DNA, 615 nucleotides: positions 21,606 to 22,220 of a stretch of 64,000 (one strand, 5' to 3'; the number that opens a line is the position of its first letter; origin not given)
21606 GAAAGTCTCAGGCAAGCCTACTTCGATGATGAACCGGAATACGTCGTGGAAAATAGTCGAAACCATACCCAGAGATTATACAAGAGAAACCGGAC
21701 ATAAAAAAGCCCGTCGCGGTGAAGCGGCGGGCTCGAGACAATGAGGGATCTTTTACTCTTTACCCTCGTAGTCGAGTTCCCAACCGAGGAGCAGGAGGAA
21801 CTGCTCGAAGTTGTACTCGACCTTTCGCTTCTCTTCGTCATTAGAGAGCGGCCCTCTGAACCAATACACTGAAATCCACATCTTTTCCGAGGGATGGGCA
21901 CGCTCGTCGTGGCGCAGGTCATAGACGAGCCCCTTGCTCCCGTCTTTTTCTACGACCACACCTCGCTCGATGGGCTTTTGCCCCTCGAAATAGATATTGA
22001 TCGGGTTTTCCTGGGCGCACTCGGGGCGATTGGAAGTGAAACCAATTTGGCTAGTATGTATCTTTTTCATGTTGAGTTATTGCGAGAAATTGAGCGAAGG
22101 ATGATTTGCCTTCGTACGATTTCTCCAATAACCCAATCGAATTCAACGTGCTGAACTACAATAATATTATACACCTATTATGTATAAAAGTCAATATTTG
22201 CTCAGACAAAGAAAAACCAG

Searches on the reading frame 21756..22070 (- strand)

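Call 36: search_protein_families(library=pfam, proteins=[window:21756-22070:-], max_evalue=1)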
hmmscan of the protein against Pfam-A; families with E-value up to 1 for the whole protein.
seq(105 aa): 2 families
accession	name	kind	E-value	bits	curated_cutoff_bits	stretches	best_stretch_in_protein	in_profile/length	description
PF22970.2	DUF7028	-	0.17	12.3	27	1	76-104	25-53/83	Domain of unknown function (DUF7028)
PF16117.10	DUF4833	-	0.24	12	23.1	1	48-77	12-41/138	Domain of unknown function (DUF4833)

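Call 64: search_protein_families(library=phrogs, proteins=[window:21756-22070:-], max_evalue=0.1)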
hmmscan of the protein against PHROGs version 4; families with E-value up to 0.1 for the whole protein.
window:21756-22070:- (105 aa): 0 families

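Call 65: search_protein_families(library=padloc, proteins=[window:21756-22070:-], max_evalue=0.1)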
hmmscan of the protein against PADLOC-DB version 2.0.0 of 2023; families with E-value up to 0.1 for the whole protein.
window:21756-22070:- (105 aa): 0 families

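Call 66: search_protein_families(library=ncbifam, proteins=[window:21756-22070:-], max_evalue=0.1)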
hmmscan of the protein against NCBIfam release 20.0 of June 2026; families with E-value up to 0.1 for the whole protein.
window:21756-22070:- (105 aa): 0 families
